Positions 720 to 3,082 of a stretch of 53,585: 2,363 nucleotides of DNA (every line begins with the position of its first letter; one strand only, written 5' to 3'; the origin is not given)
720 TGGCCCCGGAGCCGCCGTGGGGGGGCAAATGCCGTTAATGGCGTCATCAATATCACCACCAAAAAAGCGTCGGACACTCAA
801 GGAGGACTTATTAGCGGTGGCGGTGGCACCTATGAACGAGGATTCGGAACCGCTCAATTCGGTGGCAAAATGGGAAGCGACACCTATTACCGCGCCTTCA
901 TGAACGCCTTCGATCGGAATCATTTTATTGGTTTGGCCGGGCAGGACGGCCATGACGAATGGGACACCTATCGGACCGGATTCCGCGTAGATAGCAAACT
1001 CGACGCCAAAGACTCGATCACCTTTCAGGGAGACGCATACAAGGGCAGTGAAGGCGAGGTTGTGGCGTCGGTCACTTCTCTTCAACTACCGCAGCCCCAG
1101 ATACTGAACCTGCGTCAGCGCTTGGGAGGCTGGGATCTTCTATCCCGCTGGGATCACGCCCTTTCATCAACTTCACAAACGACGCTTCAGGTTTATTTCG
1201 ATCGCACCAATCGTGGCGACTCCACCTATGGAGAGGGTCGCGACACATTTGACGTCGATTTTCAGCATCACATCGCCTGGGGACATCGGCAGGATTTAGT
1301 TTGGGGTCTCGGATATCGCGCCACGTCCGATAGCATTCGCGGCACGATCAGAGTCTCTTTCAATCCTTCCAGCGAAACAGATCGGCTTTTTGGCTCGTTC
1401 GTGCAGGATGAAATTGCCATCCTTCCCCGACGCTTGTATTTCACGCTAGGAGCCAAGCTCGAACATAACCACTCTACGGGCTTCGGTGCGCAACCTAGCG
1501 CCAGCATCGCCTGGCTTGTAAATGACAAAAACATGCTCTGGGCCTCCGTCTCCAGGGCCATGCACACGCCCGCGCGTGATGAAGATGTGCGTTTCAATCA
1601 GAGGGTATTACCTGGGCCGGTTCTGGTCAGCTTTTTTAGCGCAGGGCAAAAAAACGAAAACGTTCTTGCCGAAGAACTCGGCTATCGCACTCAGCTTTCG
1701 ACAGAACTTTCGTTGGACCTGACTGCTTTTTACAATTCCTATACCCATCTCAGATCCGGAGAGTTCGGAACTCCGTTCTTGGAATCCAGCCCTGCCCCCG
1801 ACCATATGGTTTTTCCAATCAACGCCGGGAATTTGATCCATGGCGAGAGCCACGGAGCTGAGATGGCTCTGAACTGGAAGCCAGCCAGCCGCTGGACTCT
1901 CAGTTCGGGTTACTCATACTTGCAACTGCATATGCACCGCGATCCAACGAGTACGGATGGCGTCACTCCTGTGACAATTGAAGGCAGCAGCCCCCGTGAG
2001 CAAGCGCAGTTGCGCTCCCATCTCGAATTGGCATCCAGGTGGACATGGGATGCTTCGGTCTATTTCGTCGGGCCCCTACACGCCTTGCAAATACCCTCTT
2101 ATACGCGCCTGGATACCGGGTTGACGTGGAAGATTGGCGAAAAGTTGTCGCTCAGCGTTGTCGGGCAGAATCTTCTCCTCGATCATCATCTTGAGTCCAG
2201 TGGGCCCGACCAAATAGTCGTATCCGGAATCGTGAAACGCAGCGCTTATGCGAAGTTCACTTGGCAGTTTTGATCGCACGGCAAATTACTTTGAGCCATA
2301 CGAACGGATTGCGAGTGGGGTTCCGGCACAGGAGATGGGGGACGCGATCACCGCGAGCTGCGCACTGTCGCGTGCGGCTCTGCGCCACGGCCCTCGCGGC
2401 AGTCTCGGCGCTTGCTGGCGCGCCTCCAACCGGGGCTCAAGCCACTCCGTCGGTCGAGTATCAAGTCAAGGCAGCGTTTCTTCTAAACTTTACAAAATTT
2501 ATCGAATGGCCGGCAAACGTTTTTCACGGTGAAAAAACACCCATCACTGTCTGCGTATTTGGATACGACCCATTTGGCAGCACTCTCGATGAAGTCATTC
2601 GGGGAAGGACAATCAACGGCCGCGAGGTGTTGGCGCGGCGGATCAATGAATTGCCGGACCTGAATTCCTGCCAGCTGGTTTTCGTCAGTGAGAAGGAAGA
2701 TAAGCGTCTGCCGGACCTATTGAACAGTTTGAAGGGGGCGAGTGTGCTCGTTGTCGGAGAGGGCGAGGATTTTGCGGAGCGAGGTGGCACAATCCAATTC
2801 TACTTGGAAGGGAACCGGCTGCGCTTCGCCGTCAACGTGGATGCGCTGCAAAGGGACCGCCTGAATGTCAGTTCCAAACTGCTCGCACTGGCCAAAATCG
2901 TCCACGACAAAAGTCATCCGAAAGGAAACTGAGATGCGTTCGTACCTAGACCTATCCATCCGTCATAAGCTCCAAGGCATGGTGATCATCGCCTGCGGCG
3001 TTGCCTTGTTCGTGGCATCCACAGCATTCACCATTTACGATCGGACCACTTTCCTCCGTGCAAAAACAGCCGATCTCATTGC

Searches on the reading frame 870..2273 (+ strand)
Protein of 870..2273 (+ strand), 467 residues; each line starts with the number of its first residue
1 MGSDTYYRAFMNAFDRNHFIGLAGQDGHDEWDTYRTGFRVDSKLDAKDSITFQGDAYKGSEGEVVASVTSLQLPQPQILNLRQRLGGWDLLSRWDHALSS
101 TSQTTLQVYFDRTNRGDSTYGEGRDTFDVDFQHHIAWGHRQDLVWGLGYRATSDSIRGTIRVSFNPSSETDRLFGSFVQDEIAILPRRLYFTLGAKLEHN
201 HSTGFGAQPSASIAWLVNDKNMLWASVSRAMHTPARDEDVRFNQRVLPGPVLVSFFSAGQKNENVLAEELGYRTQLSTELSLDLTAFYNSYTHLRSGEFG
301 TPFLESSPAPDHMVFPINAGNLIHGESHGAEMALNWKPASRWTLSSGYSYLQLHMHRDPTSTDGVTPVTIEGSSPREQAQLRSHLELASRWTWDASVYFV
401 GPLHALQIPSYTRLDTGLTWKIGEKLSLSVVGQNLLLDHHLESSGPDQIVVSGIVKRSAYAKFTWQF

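Call 25: search_protein_families(library=pfam, proteins=[window:870-2273:+], max_evalue=0.0001)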
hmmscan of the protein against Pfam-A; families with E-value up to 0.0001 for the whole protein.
window:870-2273:+ (467 aa): 2 families
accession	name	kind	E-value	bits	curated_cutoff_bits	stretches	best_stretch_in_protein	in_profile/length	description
PF00593.30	TonB_dep_Rec_b-barrel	-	3.3e-26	93.6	27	1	27-435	17-436/436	TonB dependent receptor-like, beta-barrel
PF14905.12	OMP_b-brl_3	-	4.3e-05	23.2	27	0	314-436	256-374/408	Outer membrane protein beta-barrel family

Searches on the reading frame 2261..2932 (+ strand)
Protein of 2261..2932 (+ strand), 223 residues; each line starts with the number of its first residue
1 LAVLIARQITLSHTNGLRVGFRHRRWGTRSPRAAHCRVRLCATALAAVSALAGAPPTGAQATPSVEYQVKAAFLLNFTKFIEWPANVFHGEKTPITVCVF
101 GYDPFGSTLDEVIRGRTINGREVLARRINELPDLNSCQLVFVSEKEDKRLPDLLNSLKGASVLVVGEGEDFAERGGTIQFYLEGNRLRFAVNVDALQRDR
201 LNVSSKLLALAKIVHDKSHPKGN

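Call 25: search_protein_families(library=pfam, proteins=[window:2261-2932:+], max_evalue=0.0001)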
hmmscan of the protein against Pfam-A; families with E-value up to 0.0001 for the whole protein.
window:2261-2932:+ (223 aa): 1 family
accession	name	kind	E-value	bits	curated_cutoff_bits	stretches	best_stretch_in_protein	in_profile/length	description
PF13689.11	DUF4154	-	7.4e-46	156.2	24.9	1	67-212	1-143/143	YfiR/HmsC-like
